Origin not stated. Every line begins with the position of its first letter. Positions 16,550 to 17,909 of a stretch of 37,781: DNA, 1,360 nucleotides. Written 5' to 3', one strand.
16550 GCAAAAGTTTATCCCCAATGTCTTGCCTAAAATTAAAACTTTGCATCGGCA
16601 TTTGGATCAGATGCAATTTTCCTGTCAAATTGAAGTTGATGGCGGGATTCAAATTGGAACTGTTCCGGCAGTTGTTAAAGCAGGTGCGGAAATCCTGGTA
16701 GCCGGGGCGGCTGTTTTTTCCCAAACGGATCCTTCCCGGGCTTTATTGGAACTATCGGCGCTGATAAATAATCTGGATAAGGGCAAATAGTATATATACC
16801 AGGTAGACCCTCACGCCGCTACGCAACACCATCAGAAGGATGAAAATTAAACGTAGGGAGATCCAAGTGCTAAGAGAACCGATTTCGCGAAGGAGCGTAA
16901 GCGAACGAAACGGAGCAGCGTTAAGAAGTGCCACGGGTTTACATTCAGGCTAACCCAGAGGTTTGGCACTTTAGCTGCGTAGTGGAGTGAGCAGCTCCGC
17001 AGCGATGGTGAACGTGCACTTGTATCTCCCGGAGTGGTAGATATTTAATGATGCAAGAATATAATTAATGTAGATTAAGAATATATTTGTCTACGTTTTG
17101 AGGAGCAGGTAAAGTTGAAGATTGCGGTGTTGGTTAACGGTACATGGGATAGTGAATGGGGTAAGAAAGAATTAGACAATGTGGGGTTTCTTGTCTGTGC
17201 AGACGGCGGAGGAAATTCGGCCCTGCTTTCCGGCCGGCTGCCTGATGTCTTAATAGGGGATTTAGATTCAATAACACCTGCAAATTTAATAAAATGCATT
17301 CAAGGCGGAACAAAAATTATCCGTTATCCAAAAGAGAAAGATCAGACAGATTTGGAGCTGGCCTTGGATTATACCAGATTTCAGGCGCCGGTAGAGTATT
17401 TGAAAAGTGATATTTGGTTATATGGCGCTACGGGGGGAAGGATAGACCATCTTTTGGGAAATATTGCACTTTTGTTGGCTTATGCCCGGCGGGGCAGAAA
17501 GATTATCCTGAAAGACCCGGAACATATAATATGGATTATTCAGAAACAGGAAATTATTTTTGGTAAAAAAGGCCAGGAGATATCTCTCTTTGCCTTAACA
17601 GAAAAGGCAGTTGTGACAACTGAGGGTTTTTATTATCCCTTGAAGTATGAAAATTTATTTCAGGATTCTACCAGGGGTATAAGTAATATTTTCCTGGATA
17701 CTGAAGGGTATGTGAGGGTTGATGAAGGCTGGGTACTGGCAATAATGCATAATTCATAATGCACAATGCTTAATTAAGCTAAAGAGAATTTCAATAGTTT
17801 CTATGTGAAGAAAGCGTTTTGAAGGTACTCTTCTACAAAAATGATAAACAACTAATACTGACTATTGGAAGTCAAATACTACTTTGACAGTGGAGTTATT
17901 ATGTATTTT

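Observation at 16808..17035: A ~230-nt highly structured element of unknown class occurs twice, 12 kb apart (copy A, rpe|thiN junction)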

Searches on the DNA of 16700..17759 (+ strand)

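Call 4: search_rna_families(source=window, start=16700, end=17150, threshold=evalue, max_evalue=10, show_alignments=3)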
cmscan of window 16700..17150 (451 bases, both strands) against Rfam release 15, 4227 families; matches with E-value up to 10: 0.
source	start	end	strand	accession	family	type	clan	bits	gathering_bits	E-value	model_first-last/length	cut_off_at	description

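Call 11: search_dna_similar(query=window:16800-17040:+, collection=plasmids, mode=distant, max_evalue=0.01)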
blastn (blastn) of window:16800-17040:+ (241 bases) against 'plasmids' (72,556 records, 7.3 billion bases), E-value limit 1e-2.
No match.

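Call 12: search_dna_similar(query=window:16800-17040:+, collection=phages, mode=distant, max_evalue=0.01)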
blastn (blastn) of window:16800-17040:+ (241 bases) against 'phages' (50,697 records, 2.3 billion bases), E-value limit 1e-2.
No match.

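Call 70: search_rna_families(source=L025, start=16500, end=17160, threshold=evalue, max_evalue=10)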
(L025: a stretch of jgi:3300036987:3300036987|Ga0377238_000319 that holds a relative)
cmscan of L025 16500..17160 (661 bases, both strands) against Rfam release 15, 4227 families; matches with E-value up to 10: 2.
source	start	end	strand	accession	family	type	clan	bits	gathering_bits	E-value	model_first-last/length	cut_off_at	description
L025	16525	16582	+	RF01618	ceN114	Gene; snRNA; snoRNA; CD-box;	-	15.6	44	4.7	1-63/63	no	Nematode snoRNA ceN114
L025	16943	16997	-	RF03403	mir-5366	Gene; miRNA;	-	14.1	73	7.5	1-71/71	no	mir-5366 microRNA precursor family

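Call 86: build_rna_model(alignment_id=A8)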
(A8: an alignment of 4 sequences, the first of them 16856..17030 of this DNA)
Model R1 built from alignment A8 (4 sequences, 181 columns); structure: RNAalifold consensus.
model positions 176; base pairs 48; branch points 0; effective number of sequences 1.07; information 0.589 bits per position. Calibrated on 0.2 Mb of random sequence (short: E-values are rough).
structure used (alignment columns):
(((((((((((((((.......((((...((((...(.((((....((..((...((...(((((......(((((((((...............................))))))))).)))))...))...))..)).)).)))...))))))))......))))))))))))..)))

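Call 87: search_with_rna_model(model_id=R1, sources=[window, L008, L009, L019, L020, L021, L025, L026, L027, L028, L029, L030, L031, L032, L013, L015, L003, L004], max_evalue=1)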
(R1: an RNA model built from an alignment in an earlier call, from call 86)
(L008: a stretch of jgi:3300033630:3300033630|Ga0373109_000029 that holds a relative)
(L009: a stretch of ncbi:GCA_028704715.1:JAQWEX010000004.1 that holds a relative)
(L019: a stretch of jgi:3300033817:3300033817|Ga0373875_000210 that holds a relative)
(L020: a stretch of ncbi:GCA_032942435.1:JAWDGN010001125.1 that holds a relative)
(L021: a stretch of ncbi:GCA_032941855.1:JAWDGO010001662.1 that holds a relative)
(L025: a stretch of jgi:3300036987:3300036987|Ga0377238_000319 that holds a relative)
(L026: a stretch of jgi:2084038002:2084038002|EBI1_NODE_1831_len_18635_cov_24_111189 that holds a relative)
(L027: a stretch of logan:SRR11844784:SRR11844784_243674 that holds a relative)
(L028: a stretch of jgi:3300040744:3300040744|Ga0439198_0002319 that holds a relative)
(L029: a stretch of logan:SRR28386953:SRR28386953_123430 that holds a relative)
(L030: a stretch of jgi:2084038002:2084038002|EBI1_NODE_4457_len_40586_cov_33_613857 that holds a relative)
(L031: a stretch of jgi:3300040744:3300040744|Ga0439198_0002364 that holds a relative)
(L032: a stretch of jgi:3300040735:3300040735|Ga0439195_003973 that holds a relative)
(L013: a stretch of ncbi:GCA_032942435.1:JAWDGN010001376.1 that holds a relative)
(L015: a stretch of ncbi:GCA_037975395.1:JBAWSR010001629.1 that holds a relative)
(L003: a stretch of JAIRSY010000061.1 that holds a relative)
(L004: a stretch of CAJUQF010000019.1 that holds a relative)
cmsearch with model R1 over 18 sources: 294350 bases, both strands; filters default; matches with E-value up to 1: 7.
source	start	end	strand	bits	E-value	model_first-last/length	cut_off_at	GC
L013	6697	6872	+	216.4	1.9e-50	1-176/176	no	0.5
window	28850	29026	+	212.6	1.5e-49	1-176/176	no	0.5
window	16856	17030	+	204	2e-47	1-176/176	no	0.54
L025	16565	16739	-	146.3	2.3e-33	1-176/176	no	0.42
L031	1110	1278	-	68.4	2.2e-14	1-176/176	no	0.47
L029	6674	6789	-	55.4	3.1e-11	1-176/176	no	0.4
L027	9668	9730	-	27.7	0.00017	115-176/176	5'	0.4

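Call 90: search_with_rna_model(model_id=R1, sources=[window, L001, L013, L014, L025, L029, L031], max_evalue=0.001, make_alignment=true)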
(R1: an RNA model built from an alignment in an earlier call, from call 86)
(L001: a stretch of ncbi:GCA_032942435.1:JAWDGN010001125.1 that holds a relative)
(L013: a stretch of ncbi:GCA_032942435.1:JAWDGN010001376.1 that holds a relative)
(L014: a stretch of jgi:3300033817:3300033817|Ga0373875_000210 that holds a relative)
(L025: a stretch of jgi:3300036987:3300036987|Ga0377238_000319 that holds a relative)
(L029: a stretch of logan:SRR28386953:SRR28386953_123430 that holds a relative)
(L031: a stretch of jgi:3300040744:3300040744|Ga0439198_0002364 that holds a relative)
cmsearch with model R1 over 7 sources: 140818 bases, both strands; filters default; matches with E-value up to 0.001: 8.
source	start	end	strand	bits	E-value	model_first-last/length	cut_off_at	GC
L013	6697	6872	+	216.4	9.2e-51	1-176/176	no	0.5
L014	6697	6872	+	213.9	3.7e-50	1-176/176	no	0.5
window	28850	29026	+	212.6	7.4e-50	1-176/176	no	0.5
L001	9742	9916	+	204.8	6.1e-48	1-176/176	no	0.54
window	16856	17030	+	204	9.6e-48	1-176/176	no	0.54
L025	16565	16739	-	146.3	1.1e-33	1-176/176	no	0.42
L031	1110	1278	-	68.4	1e-14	1-176/176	no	0.47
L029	6674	6789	-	55.4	1.5e-11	1-176/176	no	0.4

Alignment A11: 8 matches aligned to the model, 203 columns, each read 5' to 3' on its own strand. Consensus structure (alignment columns), stored with it:
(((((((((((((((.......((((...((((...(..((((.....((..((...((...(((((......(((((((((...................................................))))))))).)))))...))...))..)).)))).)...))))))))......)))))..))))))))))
